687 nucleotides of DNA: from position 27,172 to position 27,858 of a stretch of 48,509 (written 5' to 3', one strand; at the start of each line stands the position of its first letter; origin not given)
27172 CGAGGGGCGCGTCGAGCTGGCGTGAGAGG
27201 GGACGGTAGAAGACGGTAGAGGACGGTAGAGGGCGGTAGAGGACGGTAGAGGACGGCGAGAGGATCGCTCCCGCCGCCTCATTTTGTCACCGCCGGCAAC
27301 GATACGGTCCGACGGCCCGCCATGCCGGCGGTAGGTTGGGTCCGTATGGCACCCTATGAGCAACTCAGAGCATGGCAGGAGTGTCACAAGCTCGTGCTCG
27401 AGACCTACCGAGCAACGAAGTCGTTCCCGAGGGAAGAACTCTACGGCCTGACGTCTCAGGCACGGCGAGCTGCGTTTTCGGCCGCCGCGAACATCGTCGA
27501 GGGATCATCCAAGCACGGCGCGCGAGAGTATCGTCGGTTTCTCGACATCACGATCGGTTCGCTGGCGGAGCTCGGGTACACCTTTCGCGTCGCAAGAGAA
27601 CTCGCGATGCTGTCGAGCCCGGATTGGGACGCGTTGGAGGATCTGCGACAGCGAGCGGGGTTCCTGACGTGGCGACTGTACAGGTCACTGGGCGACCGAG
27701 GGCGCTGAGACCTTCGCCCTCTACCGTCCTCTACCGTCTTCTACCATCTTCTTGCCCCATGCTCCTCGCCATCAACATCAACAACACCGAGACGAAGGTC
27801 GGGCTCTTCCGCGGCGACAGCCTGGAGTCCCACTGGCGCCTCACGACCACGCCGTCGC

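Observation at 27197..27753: IVS-like cassette: an Avd/23S-IVS four-helix-bundle gene inside a perfect 31-bp inverted repeat built from decamer arrays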

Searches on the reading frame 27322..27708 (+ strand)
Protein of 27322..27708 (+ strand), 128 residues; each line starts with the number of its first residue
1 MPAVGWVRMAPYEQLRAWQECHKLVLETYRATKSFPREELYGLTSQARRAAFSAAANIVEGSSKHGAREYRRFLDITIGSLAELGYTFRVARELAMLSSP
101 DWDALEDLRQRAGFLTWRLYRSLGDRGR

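Call 8: search_protein_families(library=pfam, proteins=[window:27346-27705:+])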
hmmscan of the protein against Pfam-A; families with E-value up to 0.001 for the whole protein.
window:27346-27705:+ (120 aa): 1 family
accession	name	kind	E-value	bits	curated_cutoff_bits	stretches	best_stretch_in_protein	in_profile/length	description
PF05635.17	23S_rRNA_IVP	-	9.8e-27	93.7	33.8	1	5-100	1-96/106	23S rRNA-intervening sequence protein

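Call 9: search_protein_families(library=ncbifam, proteins=[window:27346-27705:+])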
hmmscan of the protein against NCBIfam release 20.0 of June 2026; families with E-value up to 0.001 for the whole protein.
window:27346-27705:+ (120 aa): 3 families
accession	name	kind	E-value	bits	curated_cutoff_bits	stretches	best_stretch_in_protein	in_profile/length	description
NF008911.0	PRK12275.1-2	subfamily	2.6e-26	92.4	137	1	3-94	3-94/118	hypothetical protein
TIGR02436.1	TIGR02436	subfamily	8.6e-25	87.1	24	1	10-100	2-93/109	four helix bundle protein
NF008912.0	PRK12275.1-6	subfamily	2.9e-15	56.3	124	1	4-92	3-88/117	hypothetical protein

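Call 16: find_homologous_proteins(query=window:27346-27705:+)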
Query window:27346-27705:+ (120 aa): 1530 proteins with E <= 0.001 among 1546 candidates; the best 120 are listed.
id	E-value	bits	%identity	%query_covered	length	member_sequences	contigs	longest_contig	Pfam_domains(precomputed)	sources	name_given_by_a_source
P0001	3.6e-67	242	93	100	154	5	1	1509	PF05635.18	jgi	-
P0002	1.3e-66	240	91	100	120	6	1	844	PF05635.18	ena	-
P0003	3.2e-63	229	89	100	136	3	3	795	PF05635.18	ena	-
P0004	5.4e-63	229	88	100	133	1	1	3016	PF05635.18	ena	-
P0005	1.2e-62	227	87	100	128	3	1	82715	PF05635.18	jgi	-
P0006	5.5e-62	225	88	100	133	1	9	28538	PF05635.18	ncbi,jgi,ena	-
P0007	5.6e-62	225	88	100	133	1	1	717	PF05635.18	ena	-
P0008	7.4e-62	225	85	100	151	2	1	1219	PF05635.18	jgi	jgi:four helix bundle protein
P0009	1.5e-61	224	88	100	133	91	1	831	PF05635.18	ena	-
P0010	2.9e-61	223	84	100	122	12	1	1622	PF05635.18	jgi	-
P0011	7.2e-61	222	85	100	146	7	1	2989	PF05635.18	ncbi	-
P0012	9.9e-61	221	83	100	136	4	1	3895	PF05635.18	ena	-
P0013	2.1e-60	220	84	100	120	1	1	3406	PF05635.18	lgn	-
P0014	2.5e-60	220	86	100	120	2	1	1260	PF05635.18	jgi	jgi:four helix bundle protein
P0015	2.6e-60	220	84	98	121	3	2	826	PF05635.18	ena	-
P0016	3.1e-60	220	83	98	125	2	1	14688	PF05635.18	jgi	-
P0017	9.2e-60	218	83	100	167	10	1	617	PF05635.18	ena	-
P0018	2.5e-59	217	86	100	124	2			PF05635.18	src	-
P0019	5.9e-59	216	80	100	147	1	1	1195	PF05635.18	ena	-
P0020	6.8e-59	215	83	100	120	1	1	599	PF05635.18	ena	-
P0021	1.0e-58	215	83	100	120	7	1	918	PF05635.18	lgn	-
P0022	1.5e-58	214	83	98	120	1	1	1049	PF05635.18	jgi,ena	-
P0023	4.2e-58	213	82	98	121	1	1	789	PF05635.18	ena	-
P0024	4.2e-58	213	83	100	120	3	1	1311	PF05635.18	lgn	-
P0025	1.4e-57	211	81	99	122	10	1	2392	PF05635.18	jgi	jgi:four helix bundle protein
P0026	1.6e-57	211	82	100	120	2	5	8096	PF05635.18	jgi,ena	-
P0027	1.6e-57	211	82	100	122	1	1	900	PF05635.18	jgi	-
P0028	2.1e-57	211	82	100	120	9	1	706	PF05635.18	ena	-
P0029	2.7e-57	210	83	100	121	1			PF05635.18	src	-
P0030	2.8e-57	210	82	100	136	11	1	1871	PF05635.18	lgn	-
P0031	3.1e-57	210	82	99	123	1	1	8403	PF05635.18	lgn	-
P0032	5.6e-57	209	82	100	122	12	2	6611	PF05635.18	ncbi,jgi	-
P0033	6.4e-56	206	85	92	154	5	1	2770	PF05635.18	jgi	-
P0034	9.4e-56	205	80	100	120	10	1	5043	PF05635.18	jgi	jgi:four helix bundle protein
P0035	2.2e-55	204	79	100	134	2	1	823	PF05635.18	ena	-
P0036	4.0e-55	203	78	99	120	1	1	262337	PF05635.18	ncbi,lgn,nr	ncbi:MAG TPA: four helix bundle protein [Gemmatimonadales bacterium]|nr:four helix bundle protein [G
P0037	9.9e-55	202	83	93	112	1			PF05635.18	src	-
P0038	2.1e-54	201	78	100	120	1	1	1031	PF05635.18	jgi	jgi:four helix bundle protein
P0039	1.6e-51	192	72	100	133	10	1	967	PF05635.18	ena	-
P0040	1.4e-49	185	85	85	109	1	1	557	PF05635.18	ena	-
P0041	1.0e-48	182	87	83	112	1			PF05635.18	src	-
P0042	3.9e-48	181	71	96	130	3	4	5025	PF05635.18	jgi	-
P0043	6.3e-48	180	69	100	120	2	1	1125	PF05635.18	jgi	jgi:four helix bundle protein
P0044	1.3e-47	179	69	97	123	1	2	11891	PF05635.18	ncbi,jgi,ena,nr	ncbi:MAG: hypothetical protein DMD34_01305 [Gemmatimonadetes bacterium]|nr:MAG: hypothetical protein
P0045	1.4e-47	179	69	97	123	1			PF05635.18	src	-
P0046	1.9e-47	178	70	98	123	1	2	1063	PF05635.18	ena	-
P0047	3.1e-47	178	68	99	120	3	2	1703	PF05635.18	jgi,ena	-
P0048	3.4e-47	178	68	100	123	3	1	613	PF05635.18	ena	-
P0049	3.7e-47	177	68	100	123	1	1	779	PF05635.18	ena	-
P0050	4.3e-47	177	71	97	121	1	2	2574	PF05635.18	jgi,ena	-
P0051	5.2e-47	177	68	98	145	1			PF05635.18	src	-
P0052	6.4e-47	177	68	100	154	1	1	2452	PF05635.18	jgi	jgi:four helix bundle protein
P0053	7.0e-47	177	68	97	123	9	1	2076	PF05635.18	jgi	-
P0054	1.0e-46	176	82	87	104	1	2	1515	PF05635.18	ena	-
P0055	1.2e-46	176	67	99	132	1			PF05635.18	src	-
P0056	1.4e-46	176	74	93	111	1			PF05635.18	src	-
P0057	1.4e-46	176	70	96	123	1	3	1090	PF05635.18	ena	-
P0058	1.5e-46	176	68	99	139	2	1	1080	PF05635.18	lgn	-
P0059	1.8e-46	175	67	100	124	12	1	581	PF05635.18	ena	-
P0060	1.8e-46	175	68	96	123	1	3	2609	PF05635.18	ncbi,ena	-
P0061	2.0e-46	175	69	96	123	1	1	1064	PF05635.18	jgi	jgi:four helix bundle protein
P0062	2.0e-46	175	66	100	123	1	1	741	PF05635.18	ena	-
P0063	2.1e-46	175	67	99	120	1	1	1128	PF05635.18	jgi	jgi:four helix bundle protein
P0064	3.5e-46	174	68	97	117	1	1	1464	PF05635.18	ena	-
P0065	4.0e-46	174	68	96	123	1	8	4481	PF05635.18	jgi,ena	-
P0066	4.0e-46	174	68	96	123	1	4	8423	PF05635.18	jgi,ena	jgi:four helix bundle protein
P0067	4.4e-46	174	67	99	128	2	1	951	PF05635.18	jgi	jgi:four helix bundle protein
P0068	4.6e-46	174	68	96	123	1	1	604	PF05635.18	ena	-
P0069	4.8e-46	174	68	97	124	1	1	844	PF05635.18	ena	-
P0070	5.0e-46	174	81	86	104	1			PF05635.18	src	-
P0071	6.0e-46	174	65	100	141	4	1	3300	PF05635.18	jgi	jgi:four helix bundle protein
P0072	6.3e-46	174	68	96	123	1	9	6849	PF05635.18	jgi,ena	-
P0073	6.7e-46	173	67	98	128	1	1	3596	PF05635.18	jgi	jgi:four helix bundle protein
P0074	7.5e-46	173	68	96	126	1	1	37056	PF05635.18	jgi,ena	-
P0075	8.4e-46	173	67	96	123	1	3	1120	PF05635.18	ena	-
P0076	8.6e-46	173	80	81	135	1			PF05635.18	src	-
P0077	8.7e-46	173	68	96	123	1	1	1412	PF05635.18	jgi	jgi:four helix bundle protein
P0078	8.7e-46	173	67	96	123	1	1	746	PF05635.18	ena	-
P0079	9.3e-46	173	66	98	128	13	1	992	PF05635.18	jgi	jgi:four helix bundle protein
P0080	9.5e-46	173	67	96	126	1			PF05635.18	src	-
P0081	9.7e-46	173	68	96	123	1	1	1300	PF05635.18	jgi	-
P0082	9.7e-46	173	68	96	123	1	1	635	PF05635.18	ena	-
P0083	1.2e-45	173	67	96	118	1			PF05635.18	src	-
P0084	1.3e-45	172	66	100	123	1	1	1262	PF05635.18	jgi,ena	-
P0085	1.5e-45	172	65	100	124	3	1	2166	PF05635.18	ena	-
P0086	1.5e-45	172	66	99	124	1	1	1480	PF05635.18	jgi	jgi:four helix bundle protein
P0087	1.7e-45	172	65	100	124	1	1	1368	PF05635.18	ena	-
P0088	1.7e-45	172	69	96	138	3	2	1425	PF05635.18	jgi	-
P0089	1.8e-45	172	68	97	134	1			PF05635.18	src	-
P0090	2.0e-45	172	66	96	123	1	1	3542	PF05635.18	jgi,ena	-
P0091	2.3e-45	172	67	96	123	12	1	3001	PF05635.18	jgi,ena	-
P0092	2.4e-45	172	66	96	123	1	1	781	PF05635.18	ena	-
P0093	2.5e-45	172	67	99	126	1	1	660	PF05635.18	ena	-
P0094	2.7e-45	171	67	96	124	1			PF05635.18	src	-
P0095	2.7e-45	171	67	96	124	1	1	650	PF05635.18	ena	-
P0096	2.9e-45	171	67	97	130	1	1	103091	PF05635.18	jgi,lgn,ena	-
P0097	3.0e-45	171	69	96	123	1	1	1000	PF05635.18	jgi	jgi:four helix bundle protein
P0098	3.5e-45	171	67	96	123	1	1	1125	PF05635.18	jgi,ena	-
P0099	3.7e-45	171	69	98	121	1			PF05635.18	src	-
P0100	3.7e-45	171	66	96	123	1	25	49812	PF05635.18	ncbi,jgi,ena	-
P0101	3.9e-45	171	65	100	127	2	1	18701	PF05635.18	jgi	jgi:four helix bundle protein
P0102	4.0e-45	171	66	97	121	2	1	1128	PF05635.18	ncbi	-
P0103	4.5e-45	171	77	88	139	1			PF05635.18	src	-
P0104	4.8e-45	171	69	95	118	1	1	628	PF05635.18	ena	-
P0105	5.5e-45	170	68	96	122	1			PF05635.18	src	-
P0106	5.9e-45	170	66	98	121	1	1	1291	PF05635.18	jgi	jgi:four helix bundle protein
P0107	6.1e-45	170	66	98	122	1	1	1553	PF05635.18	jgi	jgi:four helix bundle protein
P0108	6.2e-45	170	66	99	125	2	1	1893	PF05635.18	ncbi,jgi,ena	-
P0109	6.2e-45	170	67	99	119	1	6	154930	PF05635.18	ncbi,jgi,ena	-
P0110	6.4e-45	170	67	97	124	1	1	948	PF05635.18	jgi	jgi:four helix bundle protein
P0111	6.8e-45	170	64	98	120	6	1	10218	PF05635.18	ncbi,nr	ncbi:MAG TPA: four helix bundle protein [Gemmatimonadales bacterium]|nr:four helix bundle protein [G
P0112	7.2e-45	170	63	100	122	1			PF05635.18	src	-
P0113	8.0e-45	170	67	100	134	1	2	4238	PF05635.18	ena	-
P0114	1.2e-44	169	65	96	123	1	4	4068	PF05635.18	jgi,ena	-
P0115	1.3e-44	169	64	100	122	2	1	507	PF05635.18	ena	-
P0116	1.4e-44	169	64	100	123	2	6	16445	PF05635.18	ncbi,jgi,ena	ncbi:MAG TPA: four helix bundle protein [Gemmatimonadales bacterium]|jgi:four helix bundle protein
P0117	1.7e-44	169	63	100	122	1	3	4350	PF05635.18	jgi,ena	-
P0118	1.7e-44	169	66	96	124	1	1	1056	PF22296.3,PF05635.18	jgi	-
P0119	1.8e-44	169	66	100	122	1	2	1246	PF05635.18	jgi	jgi:four helix bundle protein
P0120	2.1e-44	169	63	100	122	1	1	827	PF05635.18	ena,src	-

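Call 17: find_encoding_contigs(protein=P0005, flank=4000, max_places=4)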
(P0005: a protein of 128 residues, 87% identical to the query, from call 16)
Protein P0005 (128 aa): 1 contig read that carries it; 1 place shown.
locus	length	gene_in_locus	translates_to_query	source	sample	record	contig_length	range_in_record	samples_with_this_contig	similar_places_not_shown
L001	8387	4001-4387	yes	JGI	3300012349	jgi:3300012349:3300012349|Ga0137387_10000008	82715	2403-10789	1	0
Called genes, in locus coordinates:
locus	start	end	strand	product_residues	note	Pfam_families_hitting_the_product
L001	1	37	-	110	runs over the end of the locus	-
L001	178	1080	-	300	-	PF00877:NLPC_P60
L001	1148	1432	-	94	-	-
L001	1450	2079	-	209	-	-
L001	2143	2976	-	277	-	PF01040:UbiA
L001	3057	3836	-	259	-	PF03309:Pan_kinase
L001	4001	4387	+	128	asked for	PF05635:23S_rRNA_IVP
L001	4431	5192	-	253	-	PF03099:BPL_LplA_LipB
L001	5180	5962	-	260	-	PF02673:BacA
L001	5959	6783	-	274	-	PF01040:UbiA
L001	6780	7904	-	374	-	PF13439:Glyco_transf_4, PF13579:Glyco_trans_4_4, PF13477:Glyco_trans_4_2 (weak), PF20706:GT4-conflict, PF00534:Glycos_transf_1, PF13692:Glyco_trans_1_4, PF13524:Glyco_trans_1_2 (weak)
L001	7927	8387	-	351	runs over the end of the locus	PF01715:IPPT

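Call 18: find_encoding_contigs(protein=P0006, flank=4000, max_places=8)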
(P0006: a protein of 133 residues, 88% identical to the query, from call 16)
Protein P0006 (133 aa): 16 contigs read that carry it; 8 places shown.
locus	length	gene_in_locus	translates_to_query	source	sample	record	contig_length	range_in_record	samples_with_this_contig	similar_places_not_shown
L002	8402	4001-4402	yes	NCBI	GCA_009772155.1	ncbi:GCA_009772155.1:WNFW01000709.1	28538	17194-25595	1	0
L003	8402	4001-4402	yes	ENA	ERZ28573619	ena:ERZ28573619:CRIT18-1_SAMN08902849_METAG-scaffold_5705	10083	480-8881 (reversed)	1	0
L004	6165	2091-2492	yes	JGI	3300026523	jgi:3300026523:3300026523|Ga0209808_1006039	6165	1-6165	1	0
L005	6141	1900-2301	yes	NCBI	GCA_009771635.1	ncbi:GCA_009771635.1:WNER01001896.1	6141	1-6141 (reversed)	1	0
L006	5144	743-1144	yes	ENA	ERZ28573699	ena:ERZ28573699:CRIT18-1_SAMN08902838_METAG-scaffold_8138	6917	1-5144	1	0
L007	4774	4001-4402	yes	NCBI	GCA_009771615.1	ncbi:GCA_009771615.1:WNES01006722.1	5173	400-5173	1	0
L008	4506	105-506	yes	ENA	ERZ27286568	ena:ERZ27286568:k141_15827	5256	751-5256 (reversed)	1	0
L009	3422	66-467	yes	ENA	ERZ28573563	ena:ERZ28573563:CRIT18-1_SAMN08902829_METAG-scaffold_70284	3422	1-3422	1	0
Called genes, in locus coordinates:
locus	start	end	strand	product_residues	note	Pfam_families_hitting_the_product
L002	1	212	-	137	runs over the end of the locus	-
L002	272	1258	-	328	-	PF00877:NLPC_P60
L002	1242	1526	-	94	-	-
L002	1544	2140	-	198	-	-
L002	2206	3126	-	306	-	PF01040:UbiA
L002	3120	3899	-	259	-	PF03309:Pan_kinase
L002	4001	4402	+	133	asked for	PF05635:23S_rRNA_IVP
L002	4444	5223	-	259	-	PF03099:BPL_LplA_LipB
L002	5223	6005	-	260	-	PF02673:BacA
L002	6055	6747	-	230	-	PF01040:UbiA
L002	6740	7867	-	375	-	PF13439:Glyco_transf_4, PF13579:Glyco_trans_4_4, PF13477:Glyco_trans_4_2, PF20706:GT4-conflict, PF00534:Glycos_transf_1, PF13692:Glyco_trans_1_4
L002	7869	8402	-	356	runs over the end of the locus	PF01715:IPPT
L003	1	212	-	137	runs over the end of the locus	-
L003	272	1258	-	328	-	PF00877:NLPC_P60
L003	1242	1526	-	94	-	-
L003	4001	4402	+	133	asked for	PF05635:23S_rRNA_IVP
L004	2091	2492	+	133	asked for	PF05635:23S_rRNA_IVP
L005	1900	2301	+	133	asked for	PF05635:23S_rRNA_IVP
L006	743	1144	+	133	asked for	PF05635:23S_rRNA_IVP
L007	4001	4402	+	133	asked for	PF05635:23S_rRNA_IVP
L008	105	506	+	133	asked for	PF05635:23S_rRNA_IVP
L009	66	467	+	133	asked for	PF05635:23S_rRNA_IVP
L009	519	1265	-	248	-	PF03099:BPL_LplA_LipB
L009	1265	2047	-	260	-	PF02673:BacA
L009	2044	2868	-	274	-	PF01040:UbiA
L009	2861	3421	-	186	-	?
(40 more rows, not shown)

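Call 19: find_encoding_contigs(protein=P0036, flank=4000, max_places=4)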
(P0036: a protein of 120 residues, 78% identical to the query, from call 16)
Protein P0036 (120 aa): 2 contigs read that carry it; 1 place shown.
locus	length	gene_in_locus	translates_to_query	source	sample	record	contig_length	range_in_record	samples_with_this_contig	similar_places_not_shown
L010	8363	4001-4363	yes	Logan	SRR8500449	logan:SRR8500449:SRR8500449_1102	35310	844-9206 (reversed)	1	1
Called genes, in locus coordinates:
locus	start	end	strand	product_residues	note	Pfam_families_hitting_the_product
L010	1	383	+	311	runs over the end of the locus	PF01715:IPPT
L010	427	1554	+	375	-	PF13439:Glyco_transf_4, PF13579:Glyco_trans_4_4, PF13477:Glyco_trans_4_2, PF20706:GT4-conflict, PF00534:Glycos_transf_1, PF13692:Glyco_trans_1_4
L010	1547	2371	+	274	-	PF01040:UbiA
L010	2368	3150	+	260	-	PF02673:BacA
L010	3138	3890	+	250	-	PF03099:BPL_LplA_LipB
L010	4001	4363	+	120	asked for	PF05635:23S_rRNA_IVP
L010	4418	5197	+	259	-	PF03309:Pan_kinase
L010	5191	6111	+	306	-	PF01040:UbiA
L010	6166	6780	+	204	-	-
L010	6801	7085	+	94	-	-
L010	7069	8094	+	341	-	PF00877:NLPC_P60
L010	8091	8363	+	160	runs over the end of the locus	-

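Call 29: find_encoding_contigs(protein=P0100, flank=2500, max_places=5)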
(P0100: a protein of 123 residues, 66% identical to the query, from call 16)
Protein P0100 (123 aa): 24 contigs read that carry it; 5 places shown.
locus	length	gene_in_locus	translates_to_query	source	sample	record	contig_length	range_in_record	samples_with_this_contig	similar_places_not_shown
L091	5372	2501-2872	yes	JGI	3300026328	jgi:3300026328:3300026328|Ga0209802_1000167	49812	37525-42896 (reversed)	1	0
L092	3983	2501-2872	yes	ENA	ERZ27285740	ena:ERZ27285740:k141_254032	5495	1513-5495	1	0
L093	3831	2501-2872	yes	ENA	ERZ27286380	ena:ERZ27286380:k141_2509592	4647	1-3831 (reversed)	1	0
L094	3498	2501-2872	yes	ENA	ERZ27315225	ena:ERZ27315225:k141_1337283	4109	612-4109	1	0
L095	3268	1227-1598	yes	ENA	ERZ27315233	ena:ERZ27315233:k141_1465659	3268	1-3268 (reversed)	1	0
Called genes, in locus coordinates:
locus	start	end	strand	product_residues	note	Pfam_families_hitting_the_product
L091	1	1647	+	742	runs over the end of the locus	PF02897:Peptidase_S9_N, PF00326:Peptidase_S9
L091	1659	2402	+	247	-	PF06210:DUF1003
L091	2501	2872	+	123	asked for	PF05635:23S_rRNA_IVP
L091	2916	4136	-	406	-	PF02771:Acyl-CoA_dh_N, PF02770:Acyl-CoA_dh_M, PF00441:Acyl-CoA_dh_1, PF08028:Acyl-CoA_dh_2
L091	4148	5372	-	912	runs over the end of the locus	PF00311:PEPcase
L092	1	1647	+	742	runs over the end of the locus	PF02897:Peptidase_S9_N, PF00326:Peptidase_S9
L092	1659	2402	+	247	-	PF06210:DUF1003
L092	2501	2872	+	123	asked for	PF05635:23S_rRNA_IVP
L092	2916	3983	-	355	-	?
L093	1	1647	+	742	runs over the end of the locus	PF02897:Peptidase_S9_N, PF00326:Peptidase_S9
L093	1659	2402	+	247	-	PF06210:DUF1003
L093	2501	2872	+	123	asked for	PF05635:23S_rRNA_IVP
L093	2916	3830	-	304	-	?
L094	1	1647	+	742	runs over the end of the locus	PF02897:Peptidase_S9_N, PF00326:Peptidase_S9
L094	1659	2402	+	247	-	PF06210:DUF1003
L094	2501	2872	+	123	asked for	PF05635:23S_rRNA_IVP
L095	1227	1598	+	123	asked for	PF05635:23S_rRNA_IVP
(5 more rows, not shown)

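Call 30: find_encoding_contigs(protein=P0109, flank=2500, max_places=4)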
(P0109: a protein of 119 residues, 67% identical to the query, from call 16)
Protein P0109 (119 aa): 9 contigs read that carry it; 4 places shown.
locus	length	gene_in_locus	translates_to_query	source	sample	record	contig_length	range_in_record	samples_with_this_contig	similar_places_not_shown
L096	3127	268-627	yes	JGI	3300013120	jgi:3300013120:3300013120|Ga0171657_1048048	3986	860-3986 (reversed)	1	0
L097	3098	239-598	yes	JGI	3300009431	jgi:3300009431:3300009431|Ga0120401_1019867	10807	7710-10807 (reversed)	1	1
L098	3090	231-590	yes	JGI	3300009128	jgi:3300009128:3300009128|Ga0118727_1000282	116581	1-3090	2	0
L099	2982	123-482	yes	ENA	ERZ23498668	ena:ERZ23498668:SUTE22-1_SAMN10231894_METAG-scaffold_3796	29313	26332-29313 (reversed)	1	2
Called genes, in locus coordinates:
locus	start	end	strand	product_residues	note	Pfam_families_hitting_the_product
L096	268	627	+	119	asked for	PF05635:23S_rRNA_IVP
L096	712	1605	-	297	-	-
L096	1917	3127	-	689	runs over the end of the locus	?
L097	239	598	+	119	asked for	PF05635:23S_rRNA_IVP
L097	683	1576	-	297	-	-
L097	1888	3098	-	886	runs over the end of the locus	PF19838:LptD_2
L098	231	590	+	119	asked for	PF05635:23S_rRNA_IVP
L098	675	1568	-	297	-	-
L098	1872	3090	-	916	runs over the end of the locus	PF19838:LptD_2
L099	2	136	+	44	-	?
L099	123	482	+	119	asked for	PF05635:23S_rRNA_IVP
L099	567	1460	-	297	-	-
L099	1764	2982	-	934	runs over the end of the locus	PF19838:LptD_2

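Call 31: find_encoding_contigs(protein=P0096, flank=2500, max_places=3)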
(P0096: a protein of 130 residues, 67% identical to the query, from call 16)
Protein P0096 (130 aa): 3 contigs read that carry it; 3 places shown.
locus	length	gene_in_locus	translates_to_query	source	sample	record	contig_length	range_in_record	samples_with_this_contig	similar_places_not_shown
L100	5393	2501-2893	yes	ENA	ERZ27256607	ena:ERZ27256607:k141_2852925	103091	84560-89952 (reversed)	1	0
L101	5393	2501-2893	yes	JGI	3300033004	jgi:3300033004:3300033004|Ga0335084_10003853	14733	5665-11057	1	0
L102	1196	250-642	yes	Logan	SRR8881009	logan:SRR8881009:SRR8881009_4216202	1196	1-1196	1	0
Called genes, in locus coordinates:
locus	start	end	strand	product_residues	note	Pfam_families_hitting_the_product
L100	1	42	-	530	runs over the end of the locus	PF10150:RNase_E_G, PF20833:RNase_E_G_Thio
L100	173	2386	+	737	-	PF02897:Peptidase_S9_N, PF00326:Peptidase_S9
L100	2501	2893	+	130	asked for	PF05635:23S_rRNA_IVP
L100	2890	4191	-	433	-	PF02771:Acyl-CoA_dh_N, PF02770:Acyl-CoA_dh_M, PF00441:Acyl-CoA_dh_1, PF08028:Acyl-CoA_dh_2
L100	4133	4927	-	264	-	PF00112:Peptidase_C1, PF13529:Peptidase_C39_2 (weak)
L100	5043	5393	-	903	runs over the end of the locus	PF00311:PEPcase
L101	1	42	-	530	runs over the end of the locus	PF10150:RNase_E_G, PF20833:RNase_E_G_Thio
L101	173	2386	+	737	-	PF02897:Peptidase_S9_N, PF00326:Peptidase_S9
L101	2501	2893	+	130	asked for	PF05635:23S_rRNA_IVP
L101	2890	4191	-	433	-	PF02771:Acyl-CoA_dh_N, PF02770:Acyl-CoA_dh_M, PF00441:Acyl-CoA_dh_1, PF08028:Acyl-CoA_dh_2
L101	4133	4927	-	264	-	PF00112:Peptidase_C1, PF13529:Peptidase_C39_2 (weak)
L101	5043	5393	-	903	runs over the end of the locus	PF00311:PEPcase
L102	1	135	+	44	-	?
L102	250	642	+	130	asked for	PF05635:23S_rRNA_IVP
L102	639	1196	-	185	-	?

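Call 39: find_encoding_contigs(protein=window:27322-27708:+, flank=3000, max_places=10)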
Protein window:27322-27708:+ (128 aa): 3 contigs read that carry it; 3 places shown.
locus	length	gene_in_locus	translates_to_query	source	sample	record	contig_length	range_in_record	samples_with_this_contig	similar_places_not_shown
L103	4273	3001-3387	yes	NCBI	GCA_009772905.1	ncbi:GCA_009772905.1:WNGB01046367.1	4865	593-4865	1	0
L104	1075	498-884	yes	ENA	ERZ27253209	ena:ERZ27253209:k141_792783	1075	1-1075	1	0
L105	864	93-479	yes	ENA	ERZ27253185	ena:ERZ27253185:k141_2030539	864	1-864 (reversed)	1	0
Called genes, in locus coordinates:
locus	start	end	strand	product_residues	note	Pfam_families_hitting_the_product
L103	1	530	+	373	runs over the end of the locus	?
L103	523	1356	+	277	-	PF01040:UbiA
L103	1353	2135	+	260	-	PF02673:BacA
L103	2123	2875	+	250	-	PF03099:BPL_LplA_LipB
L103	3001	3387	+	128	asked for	PF05635:23S_rRNA_IVP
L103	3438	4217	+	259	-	PF03309:Pan_kinase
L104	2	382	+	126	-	?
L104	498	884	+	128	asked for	PF05635:23S_rRNA_IVP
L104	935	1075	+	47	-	?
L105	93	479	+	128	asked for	PF05635:23S_rRNA_IVP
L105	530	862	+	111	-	?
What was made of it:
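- Every same-species set of contigs has a single orientation (calls 18, 39).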
